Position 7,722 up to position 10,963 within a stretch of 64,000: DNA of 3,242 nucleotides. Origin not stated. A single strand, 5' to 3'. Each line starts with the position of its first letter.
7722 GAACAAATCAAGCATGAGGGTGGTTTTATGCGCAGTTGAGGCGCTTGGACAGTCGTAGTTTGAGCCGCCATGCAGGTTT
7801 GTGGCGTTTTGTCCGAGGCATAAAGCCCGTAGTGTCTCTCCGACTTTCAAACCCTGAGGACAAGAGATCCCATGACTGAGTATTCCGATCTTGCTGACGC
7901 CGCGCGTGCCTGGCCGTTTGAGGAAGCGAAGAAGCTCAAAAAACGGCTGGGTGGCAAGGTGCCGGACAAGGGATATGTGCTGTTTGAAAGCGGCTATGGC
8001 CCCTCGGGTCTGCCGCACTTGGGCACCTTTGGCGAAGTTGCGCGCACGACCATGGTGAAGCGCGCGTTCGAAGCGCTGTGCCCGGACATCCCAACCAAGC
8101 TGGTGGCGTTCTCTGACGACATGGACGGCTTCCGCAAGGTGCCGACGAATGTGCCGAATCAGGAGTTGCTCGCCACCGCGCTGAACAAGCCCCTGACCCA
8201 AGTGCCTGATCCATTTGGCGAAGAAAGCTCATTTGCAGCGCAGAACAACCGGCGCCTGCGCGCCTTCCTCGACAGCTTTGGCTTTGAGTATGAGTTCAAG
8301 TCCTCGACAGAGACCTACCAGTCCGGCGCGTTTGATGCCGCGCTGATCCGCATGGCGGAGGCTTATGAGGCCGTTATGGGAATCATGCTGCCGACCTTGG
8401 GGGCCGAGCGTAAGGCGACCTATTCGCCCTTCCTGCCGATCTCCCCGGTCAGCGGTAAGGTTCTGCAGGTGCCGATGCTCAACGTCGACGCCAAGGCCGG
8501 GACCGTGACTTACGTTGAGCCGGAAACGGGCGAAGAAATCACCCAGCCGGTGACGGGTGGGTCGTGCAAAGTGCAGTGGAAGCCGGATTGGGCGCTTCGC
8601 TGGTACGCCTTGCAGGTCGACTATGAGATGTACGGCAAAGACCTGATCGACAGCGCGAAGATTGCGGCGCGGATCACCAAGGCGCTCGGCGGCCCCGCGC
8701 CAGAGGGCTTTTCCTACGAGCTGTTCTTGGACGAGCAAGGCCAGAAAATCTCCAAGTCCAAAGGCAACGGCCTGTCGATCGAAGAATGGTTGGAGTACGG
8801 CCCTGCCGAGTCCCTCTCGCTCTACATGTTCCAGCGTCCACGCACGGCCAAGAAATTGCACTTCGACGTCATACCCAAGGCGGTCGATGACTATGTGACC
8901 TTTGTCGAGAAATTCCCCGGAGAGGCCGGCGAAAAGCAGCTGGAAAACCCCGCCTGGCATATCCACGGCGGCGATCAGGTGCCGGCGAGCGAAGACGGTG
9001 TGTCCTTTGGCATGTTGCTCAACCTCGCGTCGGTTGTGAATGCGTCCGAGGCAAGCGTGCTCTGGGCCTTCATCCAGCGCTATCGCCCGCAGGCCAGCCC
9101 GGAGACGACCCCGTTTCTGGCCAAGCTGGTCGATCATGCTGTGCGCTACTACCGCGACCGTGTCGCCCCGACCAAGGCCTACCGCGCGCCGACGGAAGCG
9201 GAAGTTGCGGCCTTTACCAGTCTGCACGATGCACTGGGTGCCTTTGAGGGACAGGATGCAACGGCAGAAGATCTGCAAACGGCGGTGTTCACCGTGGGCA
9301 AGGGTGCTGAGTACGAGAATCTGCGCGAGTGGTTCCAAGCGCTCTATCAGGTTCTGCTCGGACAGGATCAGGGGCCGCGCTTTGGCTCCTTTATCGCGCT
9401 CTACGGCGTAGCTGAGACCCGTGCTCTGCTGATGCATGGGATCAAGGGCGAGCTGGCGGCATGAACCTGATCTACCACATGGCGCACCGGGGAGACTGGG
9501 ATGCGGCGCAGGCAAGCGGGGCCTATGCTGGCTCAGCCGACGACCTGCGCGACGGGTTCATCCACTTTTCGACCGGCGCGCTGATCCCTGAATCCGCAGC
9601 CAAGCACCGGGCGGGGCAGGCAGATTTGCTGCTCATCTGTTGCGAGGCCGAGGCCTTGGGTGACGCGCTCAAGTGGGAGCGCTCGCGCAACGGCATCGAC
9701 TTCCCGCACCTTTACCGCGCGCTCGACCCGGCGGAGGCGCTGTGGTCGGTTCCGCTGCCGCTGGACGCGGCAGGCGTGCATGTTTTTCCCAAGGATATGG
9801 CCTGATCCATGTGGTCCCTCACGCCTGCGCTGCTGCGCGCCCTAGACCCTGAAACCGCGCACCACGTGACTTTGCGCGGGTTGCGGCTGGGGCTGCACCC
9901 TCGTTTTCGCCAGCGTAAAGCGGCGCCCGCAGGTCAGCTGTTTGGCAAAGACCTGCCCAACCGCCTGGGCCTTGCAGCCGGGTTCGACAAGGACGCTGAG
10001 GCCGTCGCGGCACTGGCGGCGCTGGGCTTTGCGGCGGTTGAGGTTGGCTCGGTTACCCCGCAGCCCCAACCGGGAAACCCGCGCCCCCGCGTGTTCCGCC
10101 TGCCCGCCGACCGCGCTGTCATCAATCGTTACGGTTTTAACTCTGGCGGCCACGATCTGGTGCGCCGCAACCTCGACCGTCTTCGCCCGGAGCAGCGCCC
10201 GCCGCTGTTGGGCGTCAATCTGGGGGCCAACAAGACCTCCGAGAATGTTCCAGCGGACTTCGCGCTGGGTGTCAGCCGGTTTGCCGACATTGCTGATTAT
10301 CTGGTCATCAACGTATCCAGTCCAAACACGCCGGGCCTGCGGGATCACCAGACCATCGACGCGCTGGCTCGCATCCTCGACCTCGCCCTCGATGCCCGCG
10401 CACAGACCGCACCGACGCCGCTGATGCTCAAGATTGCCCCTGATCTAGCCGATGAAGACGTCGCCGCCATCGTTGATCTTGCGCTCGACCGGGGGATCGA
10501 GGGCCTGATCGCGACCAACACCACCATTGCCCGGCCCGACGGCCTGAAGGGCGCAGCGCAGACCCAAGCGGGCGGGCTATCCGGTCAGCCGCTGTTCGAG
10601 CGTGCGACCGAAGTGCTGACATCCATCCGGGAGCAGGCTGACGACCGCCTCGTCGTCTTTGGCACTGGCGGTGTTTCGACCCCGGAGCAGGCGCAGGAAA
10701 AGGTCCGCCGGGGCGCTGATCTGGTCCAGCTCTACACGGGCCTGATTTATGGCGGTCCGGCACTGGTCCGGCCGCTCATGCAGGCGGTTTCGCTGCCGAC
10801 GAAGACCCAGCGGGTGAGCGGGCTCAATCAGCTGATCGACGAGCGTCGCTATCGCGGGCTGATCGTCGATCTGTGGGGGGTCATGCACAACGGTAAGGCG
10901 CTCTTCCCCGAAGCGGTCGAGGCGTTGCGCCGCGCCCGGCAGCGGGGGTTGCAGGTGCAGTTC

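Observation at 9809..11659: In-frame fusion of class 2 DHODH (PyrD) with a HAD-IIA phosphatase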

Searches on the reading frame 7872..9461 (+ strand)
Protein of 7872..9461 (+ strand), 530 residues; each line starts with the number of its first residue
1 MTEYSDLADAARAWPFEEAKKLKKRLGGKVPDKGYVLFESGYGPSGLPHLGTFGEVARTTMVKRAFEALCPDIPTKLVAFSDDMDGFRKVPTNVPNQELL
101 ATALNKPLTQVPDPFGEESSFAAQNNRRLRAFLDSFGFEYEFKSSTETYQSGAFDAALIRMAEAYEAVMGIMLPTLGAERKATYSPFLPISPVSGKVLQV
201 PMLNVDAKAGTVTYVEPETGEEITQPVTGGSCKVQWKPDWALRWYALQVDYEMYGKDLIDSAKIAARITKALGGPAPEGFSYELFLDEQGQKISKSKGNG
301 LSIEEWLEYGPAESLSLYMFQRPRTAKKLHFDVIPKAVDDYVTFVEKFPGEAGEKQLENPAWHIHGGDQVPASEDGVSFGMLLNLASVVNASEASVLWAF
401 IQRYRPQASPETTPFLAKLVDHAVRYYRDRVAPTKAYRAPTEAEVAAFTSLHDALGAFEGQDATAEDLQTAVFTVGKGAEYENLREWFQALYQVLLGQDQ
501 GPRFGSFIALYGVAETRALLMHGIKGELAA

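Call 34: search_protein_families(library=pfam, proteins=[window:7872-9461:+], max_evalue=0.01)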
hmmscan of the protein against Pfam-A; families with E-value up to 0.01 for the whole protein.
window:7872-9461:+ (530 aa): 2 families
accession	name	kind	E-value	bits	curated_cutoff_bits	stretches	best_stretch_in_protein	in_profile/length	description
PF01921.24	tRNA-synt_1f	-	8.5e-127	423.4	27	1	13-366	2-358/360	tRNA synthetases class I (K)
PF09334.17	tRNA-synt_1g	-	0.0053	16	20.1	1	251-331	285-366/391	tRNA synthetases class I (M)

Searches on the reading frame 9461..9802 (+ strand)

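Call 34: search_protein_families(library=pfam, proteins=[window:9461-9802:+], max_evalue=0.01)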
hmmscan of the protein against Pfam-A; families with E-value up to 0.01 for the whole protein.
window:9461-9802:+ (114 aa): 1 family
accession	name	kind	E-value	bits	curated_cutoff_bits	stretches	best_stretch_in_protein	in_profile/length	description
PF06108.18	DUF952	-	5.4e-24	84.4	23.7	1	9-92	3-86/90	Protein of unknown function (DUF952)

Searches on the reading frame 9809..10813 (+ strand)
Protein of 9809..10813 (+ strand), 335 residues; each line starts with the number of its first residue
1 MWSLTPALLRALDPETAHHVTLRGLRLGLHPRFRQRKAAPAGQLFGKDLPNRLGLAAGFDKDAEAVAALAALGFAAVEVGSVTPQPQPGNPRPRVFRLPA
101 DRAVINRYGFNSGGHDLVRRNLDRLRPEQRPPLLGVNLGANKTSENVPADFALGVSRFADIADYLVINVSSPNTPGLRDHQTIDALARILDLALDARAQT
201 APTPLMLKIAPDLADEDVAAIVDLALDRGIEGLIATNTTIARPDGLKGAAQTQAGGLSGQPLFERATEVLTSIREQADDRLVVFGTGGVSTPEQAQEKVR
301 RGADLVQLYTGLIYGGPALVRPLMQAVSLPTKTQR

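Call 57: search_solved_structures(query=window:9809-10813:+, max_evalue=1e-30, show_alignments=2)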
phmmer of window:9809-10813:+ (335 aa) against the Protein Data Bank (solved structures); distinct sequences matched with E-value up to 1e-30: 38.
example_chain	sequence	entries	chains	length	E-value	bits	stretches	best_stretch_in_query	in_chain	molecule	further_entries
4ori_A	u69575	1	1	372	1.7e-86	293.6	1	4-321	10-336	Dihydroorotate dehydrogenase (quinone), mitochondrial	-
1uum_A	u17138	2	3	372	1.7e-86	293.6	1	4-321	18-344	DIHYDROOROTATE DEHYDROGENASE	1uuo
5mvd_A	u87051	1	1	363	1.7e-83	283.8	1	4-325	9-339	Dihydroorotate dehydrogenase (quinone), mitochondrial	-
2wv8_A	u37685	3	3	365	1.8e-83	283.7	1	4-325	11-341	DIHYDROOROTATE DEHYDROGENASE, MITOCHONDRIAL | Dihydroorotate dehydrogenase (quinone), mitochondrial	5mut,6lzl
6j3b_A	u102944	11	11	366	1.8e-83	283.7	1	4-325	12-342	Dihydroorotate dehydrogenase (quinone), mitochondrial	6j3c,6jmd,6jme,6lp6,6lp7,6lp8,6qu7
9w3m_A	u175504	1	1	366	1.8e-83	283.7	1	4-325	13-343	Dihydroorotate dehydrogenase (quinone), mitochondrial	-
9bkn_A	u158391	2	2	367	1.8e-83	283.7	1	4-325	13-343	Dihydroorotate dehydrogenase (quinone), mitochondrial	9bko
1d3g_A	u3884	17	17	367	1.8e-83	283.7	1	4-325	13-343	DIHYDROOROTATE DEHYDROGENASE | Dihydroorotate dehydrogenase, mitochondrial | DIHYDROOROTATE DEHYDROGENASE (QUINONE), MITOCHONDRIAL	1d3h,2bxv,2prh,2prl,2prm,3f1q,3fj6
8k4f_A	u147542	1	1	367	1.8e-83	283.7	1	4-325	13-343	Dihydroorotate dehydrogenase (quinone), mitochondrial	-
9i2y_A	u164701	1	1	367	1.8e-83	283.7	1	4-325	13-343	Dihydroorotate dehydrogenase (quinone), mitochondrial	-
6vnd_A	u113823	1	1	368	1.8e-83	283.7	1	4-325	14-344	Dihydroorotate dehydrogenase (quinone), mitochondrial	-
5k9c_A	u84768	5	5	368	1.8e-83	283.7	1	4-325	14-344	Dihydroorotate dehydrogenase (quinone), mitochondrial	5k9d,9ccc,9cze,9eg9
7k2u_A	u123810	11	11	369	1.8e-83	283.7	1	4-325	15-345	Dihydroorotate dehydrogenase (quinone), mitochondrial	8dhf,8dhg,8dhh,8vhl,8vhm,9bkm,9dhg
6oc0_A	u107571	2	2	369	1.8e-83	283.7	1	4-325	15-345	Dihydroorotate dehydrogenase (quinone), mitochondrial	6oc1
4igh_A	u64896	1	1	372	1.9e-83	283.6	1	4-325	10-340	Dihydroorotate dehydrogenase (quinone), mitochondrial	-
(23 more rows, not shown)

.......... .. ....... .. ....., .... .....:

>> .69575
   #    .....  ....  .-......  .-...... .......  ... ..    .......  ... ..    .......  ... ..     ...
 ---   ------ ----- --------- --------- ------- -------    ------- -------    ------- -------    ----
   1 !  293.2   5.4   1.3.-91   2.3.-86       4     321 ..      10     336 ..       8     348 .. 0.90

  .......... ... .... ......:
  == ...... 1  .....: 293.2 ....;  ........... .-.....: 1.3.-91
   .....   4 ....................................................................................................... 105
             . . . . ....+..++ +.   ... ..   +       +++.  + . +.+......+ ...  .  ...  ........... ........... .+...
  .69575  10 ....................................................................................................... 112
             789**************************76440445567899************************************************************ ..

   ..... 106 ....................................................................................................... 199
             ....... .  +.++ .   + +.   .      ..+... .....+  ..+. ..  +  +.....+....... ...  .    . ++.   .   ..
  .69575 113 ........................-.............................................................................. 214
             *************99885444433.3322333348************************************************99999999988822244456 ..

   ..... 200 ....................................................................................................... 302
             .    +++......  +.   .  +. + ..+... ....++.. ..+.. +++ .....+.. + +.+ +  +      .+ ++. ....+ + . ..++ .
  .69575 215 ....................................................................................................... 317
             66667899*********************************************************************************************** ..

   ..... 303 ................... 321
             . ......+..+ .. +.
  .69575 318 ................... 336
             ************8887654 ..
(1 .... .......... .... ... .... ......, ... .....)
